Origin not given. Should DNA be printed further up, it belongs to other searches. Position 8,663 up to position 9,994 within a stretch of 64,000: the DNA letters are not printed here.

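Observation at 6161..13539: Archaeal NHEJ-type island: Ku + stand-alone ATP-dependent ligase + radical-SAM SplB-like + HhH protein + Hel308, tightly packed on one strand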

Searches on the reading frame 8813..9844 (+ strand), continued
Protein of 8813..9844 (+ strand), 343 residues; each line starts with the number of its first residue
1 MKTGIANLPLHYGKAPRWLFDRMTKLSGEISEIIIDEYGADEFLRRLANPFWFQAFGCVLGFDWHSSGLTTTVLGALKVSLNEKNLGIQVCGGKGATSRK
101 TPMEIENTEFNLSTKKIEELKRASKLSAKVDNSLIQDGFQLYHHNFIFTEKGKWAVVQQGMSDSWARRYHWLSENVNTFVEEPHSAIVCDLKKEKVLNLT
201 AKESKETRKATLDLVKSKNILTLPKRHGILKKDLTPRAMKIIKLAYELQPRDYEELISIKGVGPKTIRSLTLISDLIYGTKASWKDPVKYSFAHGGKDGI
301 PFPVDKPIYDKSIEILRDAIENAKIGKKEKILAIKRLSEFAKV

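Call 78: search_protein_families(library=pfam, proteins=[L084:299-1426:+, L084:2650-3906:+, L084:3951-4670:+, L084:4630-5571:+, L084:5568-6476:+, L084:6500-6997:+, L027:7148-7741:+, L027:5140-6813:+, L018:8727-9416:+], max_evalue=0.01)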
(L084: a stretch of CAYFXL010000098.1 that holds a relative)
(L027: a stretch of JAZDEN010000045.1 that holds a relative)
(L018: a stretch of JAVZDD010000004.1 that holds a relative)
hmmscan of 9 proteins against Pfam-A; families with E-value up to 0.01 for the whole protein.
L084:299-1426:+ (375 aa): 2 families
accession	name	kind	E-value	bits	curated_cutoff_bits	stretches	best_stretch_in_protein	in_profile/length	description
PF04055.27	Radical_SAM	-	8.9e-12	45.9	29.5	1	153-286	3-138/166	Radical SAM superfamily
PF13353.11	Fer4_12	-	0.00048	20.9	22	1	150-242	8-100/137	4Fe-4S single cluster domain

L084:2650-3906:+ (418 aa): 0 families

L084:3951-4670:+ (239 aa): 1 family
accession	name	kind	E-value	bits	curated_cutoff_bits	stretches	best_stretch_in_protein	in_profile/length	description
PF01904.24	DUF72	-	4e-31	109.2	25.3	1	15-224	12-204/217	Protein of unknown function DUF72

L084:4630-5571:+ (313 aa): 6 families
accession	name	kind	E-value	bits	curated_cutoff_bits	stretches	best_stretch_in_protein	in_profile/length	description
PF16575.11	CLP1_P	-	3.6e-37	128.4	26.6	1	44-223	1-187/188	mRNA cleavage and polyadenylation factor CLP1 P-loop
PF20720.3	nSTAND3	-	0.00016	21.9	27.2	1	33-70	13-51/155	Novel STAND NTPase 3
PF01656.29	CbiA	-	0.00086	19.7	25.4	1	44-81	6-43/125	CobQ/CobB/MinD/ParA nucleotide binding domain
PF01583.26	APS_kinase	-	0.0028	18.1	21.1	1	40-74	5-39/152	Adenylylsulphate kinase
PF13481.12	AAA_25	-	0.0029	17.7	27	0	29-65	25-60/195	AAA domain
PF13401.12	AAA_22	-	0.0096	16.7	27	0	35-143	3-91/130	AAA domain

L084:5568-6476:+ (302 aa): 1 family
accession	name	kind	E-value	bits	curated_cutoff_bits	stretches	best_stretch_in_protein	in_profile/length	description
PF04055.27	Radical_SAM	-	1.7e-10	41.8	29.5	1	52-202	2-145/166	Radical SAM superfamily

L084:6500-6997:+ (165 aa): 1 family
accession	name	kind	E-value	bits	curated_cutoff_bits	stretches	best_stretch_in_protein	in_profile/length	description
PF04343.18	DUF488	-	1e-22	81.5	22.2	1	20-126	1-120/121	Domain of unknown function DUF488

L027:7148-7741:+ (197 aa): 1 family
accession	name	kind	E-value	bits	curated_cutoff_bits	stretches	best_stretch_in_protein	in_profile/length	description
PF07963.17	N_methyl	-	5.7e-09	35.6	21.2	1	2-26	3-27/27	Prokaryotic N-terminal methylation motif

L027:5140-6813:+ (557 aa): 1 family
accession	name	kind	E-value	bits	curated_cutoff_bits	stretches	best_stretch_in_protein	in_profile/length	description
PF00899.27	ThiF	-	0.00053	19.6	28.1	1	271-327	36-90/238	ThiF family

L018:8727-9416:+ (229 aa): 0 families

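Call 81: fold_search(model_id=the predicted structure, library=pdb)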
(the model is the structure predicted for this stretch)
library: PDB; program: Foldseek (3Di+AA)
matches with E <= 10: 95; with E <= 0.001: 0
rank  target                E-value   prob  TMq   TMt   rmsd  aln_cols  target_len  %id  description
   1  3f0l                  1.1e+00  0.06  0.15  0.19  16.4       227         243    8  Crystal structure of oxidized D105N Synechocystis sp. PcyA (released 2009-10-13)
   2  3ajg_B                1.2e+00  0.06  0.12  0.16  16.8       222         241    9  Crystal structure of PcyA V225D-biliverdin IX alpha complex (released 2011-03-16)
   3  4eoe                  1.4e+00  0.05  0.15  0.18  15.5       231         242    9  Crystal structure of H74A synechocystis sp. pcya (released 2012-08-29)
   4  7yk9                  1.9e+00  0.04  0.14  0.17  21.4       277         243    9  Neutron Structure of PcyA I86D Mutant Complexed with Biliverdin at Room Temperature (released 2023-01-25)
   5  2d1e                  2.1e+00  0.04  0.14  0.17  21.2       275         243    9  Crystal structure of PcyA-biliverdin complex (released 2006-01-24)
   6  7aqd_R                2.1e+00  0.03  0.11  0.10  23.6       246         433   13  Structure of the bacterial RQC complex (Translocating State) (released 2020-11-25)
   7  3i95                  2.4e+00  0.04  0.14  0.18  16.3       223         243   10  Crystal structure of E76Q mutant PcyA-biliverdin complex (released 2009-10-27)
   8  4eoc                  2.5e+00  0.03  0.13  0.16  16.4       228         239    9  Crystal structure of h74q Synechocystis sp. PCYA (released 2012-08-29)
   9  9a5j_A                2.6e+00  0.02  0.11  0.07  22.7       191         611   12  Integrative model of DNAK-GUDB by crosslinking MS and deep learning (released 2024-09-18)
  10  8xqw_H                2.8e+00  0.02  0.16  0.14  25.5       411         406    9  Cryo-EM structure of the Ycf2-FtsHi motor complex from Chlamydomonas reinhardtii in AMPPNP bound state (released 2024-09-11)
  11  6d23_A                2.8e+00  0.01  0.07  0.06  20.9       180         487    7  GLUCOSE-6-P DEHYDROGENASE (APO FORM) FROM TRYPANOSOMA CRUZI (released 2018-05-02)
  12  7aqg_A                2.9e+00  0.02  0.14  0.14  20.9       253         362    8  Crystal Structure of Small Molecule Inhibitor TM5484 Bound to Stabilized Active Plasminogen Activator Inhibitor-1 (PAI (released 2021-02-24)
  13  6zhi_C                3.1e+00  0.02  0.10  0.13  18.2       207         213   10  Structure of the Plasmodium falciparum Hsp70-x substrate binding domain in complex with hydrophobic peptide (released 2020-09-09)
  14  6d23_C                3.1e+00  0.01  0.07  0.06  21.0       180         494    7  GLUCOSE-6-P DEHYDROGENASE (APO FORM) FROM TRYPANOSOMA CRUZI (released 2018-05-02)
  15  2rg2                  3.3e+00  0.02  0.08  0.08  11.8       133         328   15  Crystal structure of variant R18L of conjugated bile acid hydrolase from Clostridium perfringens (released 2009-02-17)
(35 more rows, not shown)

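Call 84: find_related_loci(query=A4, collection=viral_contigs, flank=10000)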
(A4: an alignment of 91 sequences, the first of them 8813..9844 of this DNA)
Query A4 (343 aa) in viral_contigs; peptide patterns used: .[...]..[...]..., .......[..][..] (x = any residue, [..] = any of these).
15 stretches matched a pattern, but none encodes a relative of the query by tblastn (E <= 1e-3).

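Call 86: search_protein_families(library=ncbifam, proteins=[L027:9515-10291:+, L084:5568-6476:+, L084:299-1426:+, L084:2650-3906:+, L018:8059-8730:+, L018:8727-9416:+], max_evalue=0.001)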
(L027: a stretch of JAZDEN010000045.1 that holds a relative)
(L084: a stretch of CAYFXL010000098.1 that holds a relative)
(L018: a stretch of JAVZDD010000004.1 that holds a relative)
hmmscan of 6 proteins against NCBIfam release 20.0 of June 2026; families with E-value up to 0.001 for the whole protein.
L027:9515-10291:+ (258 aa): 6 families
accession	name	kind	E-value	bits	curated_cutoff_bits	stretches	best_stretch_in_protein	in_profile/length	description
TIGR04470.1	rSAM_mob_pairB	equivalog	9.1e-47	159.8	410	1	3-257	1-255/285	radical SAM mobile pair protein B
NF033668.1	rSAM_PA0069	hypoth_equivalog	2.8e-41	141.7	360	1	17-233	55-283/348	PA0069 family radical SAM protein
NF038135.1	rSAM_Rv2578c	equivalog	3.7e-36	124.8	430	1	2-247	39-303/317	Rv2578c family radical SAM protein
NF038136.1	rSAM_Rv_intein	exception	3.8e-28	98.7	700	2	55-240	356-552/574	intein-containing Rv2578c family radical SAM protein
TIGR04070.1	photo_TT_lyase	equivalog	8.2e-07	28.3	400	1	19-181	77-237/338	spore photoproduct lyase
TIGR03886.1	lyase_spl_fam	equivalog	0.00041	19.6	437.55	0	27-178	84-241/346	spore photoproduct lyase family protein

L084:5568-6476:+ (302 aa): 4 families
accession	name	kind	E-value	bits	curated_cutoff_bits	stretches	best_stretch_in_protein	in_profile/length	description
TIGR04470.1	rSAM_mob_pairB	equivalog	5.2e-51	173.7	410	1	32-292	1-252/285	radical SAM mobile pair protein B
NF033668.1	rSAM_PA0069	hypoth_equivalog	1.1e-38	133.1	360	1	47-238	57-253/348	PA0069 family radical SAM protein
NF038135.1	rSAM_Rv2578c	equivalog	1.3e-36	126.3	430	1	30-294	38-316/317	Rv2578c family radical SAM protein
NF038136.1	rSAM_Rv_intein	exception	7.8e-29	101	700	2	83-294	356-573/574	intein-containing Rv2578c family radical SAM protein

L084:299-1426:+ (375 aa): 8 families
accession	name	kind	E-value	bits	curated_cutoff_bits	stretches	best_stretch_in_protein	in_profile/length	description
TIGR04337.1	AmmeMemoSam_rS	hypoth_equivalog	4.2e-19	68.6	220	1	155-372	77-287/349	AmmeMemoRadiSam system radical SAM enzyme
TIGR04041.1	activase_YjjW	hypoth_equivalog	2.2e-10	40.4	250.2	1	223-337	136-241/276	YjjW family glycine radical enzyme activase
TIGR02493.1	PFLA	equivalog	7e-10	38.7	231.75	1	150-323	18-186/235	pyruvate formate-lyase-activating protein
NF048010.1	SfplDhtActHpsHDes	equivalog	7.1e-10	38.2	430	1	197-335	137-264/298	(2S)-3-sulfopropanediol dehydratase activating enzyme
TIGR02495.1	NrdG2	equivalog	4.7e-09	35.8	131.15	1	150-323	19-183/193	anaerobic ribonucleoside-triphosphate reductase activating protein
NF008356.0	PRK11145.1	equivalog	9.8e-07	28.3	375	1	151-312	24-179/246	pyruvate formate lyase 1-activating protein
TIGR02494.1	PFLE_PFLC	subfamily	2.5e-05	23.7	174.35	0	194-335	126-255/293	glycyl-radical enzyme activating protein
TIGR02826.1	RNR_activ_nrdG3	equivalog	0.0002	21.2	151.7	1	149-209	17-79/148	anaerobic ribonucleoside-triphosphate reductase activating protein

L084:2650-3906:+ (418 aa): 1 family
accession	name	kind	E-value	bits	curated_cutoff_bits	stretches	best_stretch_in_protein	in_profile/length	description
TIGR00375.1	TIGR00375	hypoth_equivalog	1.4e-55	189.3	326.6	1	5-397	2-374/374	TIGR00375 family protein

L018:8059-8730:+ (223 aa): 0 families

L018:8727-9416:+ (229 aa): 0 families

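Call 90: search_solved_structures(query=L018:8727-9416:+, max_evalue=1)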
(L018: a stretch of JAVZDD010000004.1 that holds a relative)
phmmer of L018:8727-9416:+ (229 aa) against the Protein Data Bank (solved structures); distinct sequences matched with E-value up to 1: 10.
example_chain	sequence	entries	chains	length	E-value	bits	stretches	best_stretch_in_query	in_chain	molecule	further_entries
5wkq_A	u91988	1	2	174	0.12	15.2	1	96-139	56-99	Invasin IpaB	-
2p3i_A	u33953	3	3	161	0.13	15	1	23-109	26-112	VP4 | Outer capsid protein VP4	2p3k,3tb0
6e2j_B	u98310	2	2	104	0.16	14.8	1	57-117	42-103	Keratin, type I cytoskeletal 10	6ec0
1kqr_A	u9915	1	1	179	0.17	14.6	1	23-109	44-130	VP4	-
1kri_A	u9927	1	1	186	0.19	14.5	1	23-109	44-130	VP4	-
1inz_A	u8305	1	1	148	0.22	14.3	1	97-154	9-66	EPS15-INTERACTING PROTEIN(EPSIN)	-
3u0c_A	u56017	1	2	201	0.28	14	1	96-138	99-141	Invasin ipaB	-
1h0a_A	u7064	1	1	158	0.29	13.9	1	97-154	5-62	EPSIN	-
2p3j_A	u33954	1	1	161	0.31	13.8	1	23-109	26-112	VP4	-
8tyu_B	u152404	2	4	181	0.65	12.8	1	79-164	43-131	Solute carrier family 53 member 1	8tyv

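Call 91: search_solved_structures(query=L018:8059-8730:+, max_evalue=1)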
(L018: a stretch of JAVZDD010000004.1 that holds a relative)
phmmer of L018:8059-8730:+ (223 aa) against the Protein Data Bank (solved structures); distinct sequences matched with E-value up to 1: 0.

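Call 95: search_dna_similar(query=window:8813-9844:+, collection=plasmids, mode=protein, max_rows=30, rows=spread)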
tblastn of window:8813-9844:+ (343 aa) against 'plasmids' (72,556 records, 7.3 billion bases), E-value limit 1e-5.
Records with a match: 230; places in all: 230; records where one place covers at least 80% of the query: 230.
Best place of each record, by identity: <60% 230.
By first word of the organism name: Rhizobium 131; Sinorhizobium 78; Ensifer 9; Haladaptatus 2; Phyllobacterium 2; Devosia 2; Natronococcus 1; Halosolutus 1; Legionella 1; Rhodopseudomonas 1; and 2 more.
By predicted mobility (MOB-suite, as given by PLSDB): non-mobilizable 84; conjugative 83; mobilizable 63.
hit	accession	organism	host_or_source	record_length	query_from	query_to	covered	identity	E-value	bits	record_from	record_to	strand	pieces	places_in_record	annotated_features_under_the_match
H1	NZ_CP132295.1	Natronococcus sp. AD-5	cell culture,sediment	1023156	6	340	98%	47.5%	1e-110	360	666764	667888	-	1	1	record has no annotation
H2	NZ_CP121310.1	Ensifer adhaerens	bacterial colony,soil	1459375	2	342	99%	42.7%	4e-93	310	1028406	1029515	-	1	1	none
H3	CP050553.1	Rhizobium leguminosarum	Vicia sativa,cell culture,root nodule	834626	1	339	99%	42.4%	4e-78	318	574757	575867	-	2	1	none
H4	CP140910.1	Sinorhizobium medicae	Medicago lupulina,whole organism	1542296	2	339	99%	42.4%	6e-95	315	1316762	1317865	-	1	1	DUF763 domain-containing protein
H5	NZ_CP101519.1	Ensifer adhaerens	cell cuture,rhizosphere soil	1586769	2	342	99%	41.9%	4e-93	310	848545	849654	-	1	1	none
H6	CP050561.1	Sinorhizobium meliloti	Melilotus officinalis,cell culture,root ...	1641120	2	342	99%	41.6%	2e-94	314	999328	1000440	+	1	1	DUF763 domain-containing protein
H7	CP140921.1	Sinorhizobium meliloti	Medicago lupulina,whole organism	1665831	2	342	99%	41.6%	4e-94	313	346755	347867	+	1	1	DUF763 domain-containing protein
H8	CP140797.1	Rhizobium beringeri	Trifolium pratense,whole organism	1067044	2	342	90%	46.0%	1e-61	317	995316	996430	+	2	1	none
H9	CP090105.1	Sinorhizobium meliloti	Medicago,Cell culture,Plant nodule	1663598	2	342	99%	41.4%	2e-94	314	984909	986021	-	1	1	DUF763 domain-containing protein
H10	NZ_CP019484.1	Sinorhizobium meliloti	alfalfa,whole organism,alfalfa nodule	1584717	2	342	99%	41.4%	3e-94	313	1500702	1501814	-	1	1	none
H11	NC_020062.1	Rhizobium tropici CIAT 899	Phaseolus vulgaris root nodule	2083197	2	343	100%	41.1%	8e-94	312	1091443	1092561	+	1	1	record has no annotation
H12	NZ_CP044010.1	Rhizobium sp. BG6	Prosopis cineraria,pure bacterial ...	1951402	2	342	99%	41.1%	1e-90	303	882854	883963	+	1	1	none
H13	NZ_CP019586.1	Sinorhizobium meliloti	Medicago arborea,tissue sample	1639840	2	342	99%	41.1%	6e-94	313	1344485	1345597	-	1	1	none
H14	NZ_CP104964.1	Devosia neptuniae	Vicia costata,cell culture,root nodule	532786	2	342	99%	41.1%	3e-94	313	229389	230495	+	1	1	DUF763 domain-containing protein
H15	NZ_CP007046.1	Rhizobium leguminosarum bv. trifolii WSM1689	root nodule of Trifolium uniflorum ...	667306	2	342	99%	40.9%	5e-94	313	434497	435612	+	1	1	DUF763 domain-containing protein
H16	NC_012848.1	Rhizobium leguminosarum bv. trifolii WSM1325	-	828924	2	342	99%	40.9%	1e-93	312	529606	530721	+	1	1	DUF763 domain-containing protein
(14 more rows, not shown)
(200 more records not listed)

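Call 96: get_annotated_region(hit=H6, flank=7000)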
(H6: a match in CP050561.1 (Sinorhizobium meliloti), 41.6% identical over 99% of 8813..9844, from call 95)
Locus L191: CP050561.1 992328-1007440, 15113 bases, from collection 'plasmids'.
description: Sinorhizobium meliloti strain RCAM1115 plasmid p_2, complete sequence
organism: Sinorhizobium meliloti (NCBI taxid 382)
taxonomy: Bacteria; Pseudomonadota; Alphaproteobacteria; Hyphomicrobiales; Rhizobiaceae; Sinorhizobium; Sinorhizobium meliloti
host: -; source: Melilotus officinalis,cell culture,root nodule; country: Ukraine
typing (MOB-suite, as given by PLSDB): mobilizable; relaxase MOBQ
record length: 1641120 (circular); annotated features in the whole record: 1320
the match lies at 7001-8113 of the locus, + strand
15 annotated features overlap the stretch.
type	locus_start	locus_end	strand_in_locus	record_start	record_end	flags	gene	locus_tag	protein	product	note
CDS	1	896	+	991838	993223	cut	-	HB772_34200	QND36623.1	6-phospho-beta-glucosidase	-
CDS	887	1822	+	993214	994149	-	-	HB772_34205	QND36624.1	carbohydrate kinase family protein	-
CDS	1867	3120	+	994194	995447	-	-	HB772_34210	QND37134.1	ABC transporter substrate-binding protein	-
CDS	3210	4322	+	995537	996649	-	-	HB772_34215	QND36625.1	ABC transporter ATP-binding protein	-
CDS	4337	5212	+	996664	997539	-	-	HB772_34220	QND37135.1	sugar ABC transporter permease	-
CDS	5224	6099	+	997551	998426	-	-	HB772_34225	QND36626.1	carbohydrate ABC transporter permease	-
CDS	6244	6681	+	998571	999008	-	-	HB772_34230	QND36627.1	hypothetical protein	-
CDS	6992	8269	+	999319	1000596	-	-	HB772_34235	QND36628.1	DUF763 domain-containing protein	-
CDS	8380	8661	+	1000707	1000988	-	-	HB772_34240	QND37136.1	hypothetical protein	-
CDS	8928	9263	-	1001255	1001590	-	-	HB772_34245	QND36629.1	hypothetical protein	-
CDS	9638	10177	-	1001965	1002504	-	-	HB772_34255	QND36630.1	cupin domain-containing protein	-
CDS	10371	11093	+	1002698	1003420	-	-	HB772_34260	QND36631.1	glutathione S-transferase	-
CDS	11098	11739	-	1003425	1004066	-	-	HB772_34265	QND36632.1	UdgX family uracil-DNA binding protein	-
CDS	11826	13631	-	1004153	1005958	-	treZ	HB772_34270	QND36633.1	malto-oligosyltrehalose trehalohydrolase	-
CDS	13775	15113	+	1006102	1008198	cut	glgX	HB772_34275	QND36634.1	glycogen debranching protein GlgX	-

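Call 97: get_annotated_region(hit=H16, flank=7000)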
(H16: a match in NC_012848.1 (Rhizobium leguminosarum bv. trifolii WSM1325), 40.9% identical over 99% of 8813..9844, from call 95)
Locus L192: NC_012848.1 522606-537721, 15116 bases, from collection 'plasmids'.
description: Rhizobium leguminosarum bv. trifolii WSM1325 plasmid pR132501, complete sequence
organism: Rhizobium leguminosarum bv. trifolii WSM1325 (NCBI taxid 395491)
taxonomy: Bacteria; Pseudomonadota; Alphaproteobacteria; Hyphomicrobiales; Rhizobiaceae; Rhizobium; Rhizobium leguminosarum; Rhizobium leguminosarum bv. trifolii WSM1325
host: -; source: -; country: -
typing (MOB-suite, as given by PLSDB): conjugative; relaxase MOBQ; mating-pair formation MPF_T
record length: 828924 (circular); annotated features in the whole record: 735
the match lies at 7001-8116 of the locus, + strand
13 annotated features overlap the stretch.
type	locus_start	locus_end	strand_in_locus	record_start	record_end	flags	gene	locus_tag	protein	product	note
CDS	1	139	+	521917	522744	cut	-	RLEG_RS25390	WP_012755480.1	ABC transporter substrate-binding protein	-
CDS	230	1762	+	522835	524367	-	-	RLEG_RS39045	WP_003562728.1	amino acid ABC transporter permease/ATP-binding protein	-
CDS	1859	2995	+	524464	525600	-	-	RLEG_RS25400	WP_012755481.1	FAD-binding oxidoreductase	-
CDS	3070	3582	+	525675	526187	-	-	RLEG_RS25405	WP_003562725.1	hypothetical protein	-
CDS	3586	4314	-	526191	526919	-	-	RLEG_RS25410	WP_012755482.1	endonuclease/exonuclease/phosphatase family protein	-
CDS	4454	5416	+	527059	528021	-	-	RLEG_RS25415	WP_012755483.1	lysylphosphatidylglycerol synthase domain-containing protein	-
CDS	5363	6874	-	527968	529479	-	-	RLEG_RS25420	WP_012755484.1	phospholipase D-like domain-containing protein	-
CDS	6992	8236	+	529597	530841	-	-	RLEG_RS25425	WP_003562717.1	DUF763 domain-containing protein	-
CDS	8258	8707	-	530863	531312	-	-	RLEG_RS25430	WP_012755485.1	pyridoxamine 5'-phosphate oxidase family protein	-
CDS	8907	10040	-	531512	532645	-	-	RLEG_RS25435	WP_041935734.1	hypothetical protein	-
CDS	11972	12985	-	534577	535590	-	-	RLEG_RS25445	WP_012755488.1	HAD family hydrolase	-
CDS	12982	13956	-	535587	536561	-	-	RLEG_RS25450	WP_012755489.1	formylglycine-generating enzyme family protein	-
CDS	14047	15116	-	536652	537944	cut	-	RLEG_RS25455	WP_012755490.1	BatD family protein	-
